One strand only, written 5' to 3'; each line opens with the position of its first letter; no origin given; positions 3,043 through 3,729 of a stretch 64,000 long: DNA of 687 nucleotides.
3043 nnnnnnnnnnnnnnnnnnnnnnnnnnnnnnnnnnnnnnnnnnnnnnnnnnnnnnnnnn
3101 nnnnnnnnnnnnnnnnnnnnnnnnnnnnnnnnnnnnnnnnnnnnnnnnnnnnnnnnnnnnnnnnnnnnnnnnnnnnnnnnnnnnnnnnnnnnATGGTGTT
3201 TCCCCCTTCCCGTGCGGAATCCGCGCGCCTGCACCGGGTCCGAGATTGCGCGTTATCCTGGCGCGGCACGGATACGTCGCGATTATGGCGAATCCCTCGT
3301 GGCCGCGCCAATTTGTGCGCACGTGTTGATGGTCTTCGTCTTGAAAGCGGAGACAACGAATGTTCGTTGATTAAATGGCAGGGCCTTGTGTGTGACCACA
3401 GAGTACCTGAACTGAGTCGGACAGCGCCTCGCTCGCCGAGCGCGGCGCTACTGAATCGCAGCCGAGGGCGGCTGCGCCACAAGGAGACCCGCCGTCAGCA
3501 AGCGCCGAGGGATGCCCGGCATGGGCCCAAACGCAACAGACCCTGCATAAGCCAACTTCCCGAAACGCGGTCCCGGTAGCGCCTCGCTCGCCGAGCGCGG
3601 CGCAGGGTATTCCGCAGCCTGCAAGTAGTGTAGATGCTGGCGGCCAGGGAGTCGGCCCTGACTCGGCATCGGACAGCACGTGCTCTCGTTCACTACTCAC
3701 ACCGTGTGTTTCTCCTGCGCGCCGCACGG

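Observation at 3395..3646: R1: structured dispersed intergenic element built around a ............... near-palindrome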

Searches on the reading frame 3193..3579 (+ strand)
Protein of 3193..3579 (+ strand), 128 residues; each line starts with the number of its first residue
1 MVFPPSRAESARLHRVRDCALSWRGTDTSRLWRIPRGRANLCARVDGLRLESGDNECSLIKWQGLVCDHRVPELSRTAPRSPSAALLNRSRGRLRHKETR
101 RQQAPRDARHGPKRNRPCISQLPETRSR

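Call 70: search_protein_families(library=pfam, proteins=[window:3193-3579:+], max_evalue=0.01)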
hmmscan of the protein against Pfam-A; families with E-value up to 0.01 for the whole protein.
window:3193-3579:+ (128 aa): 0 families
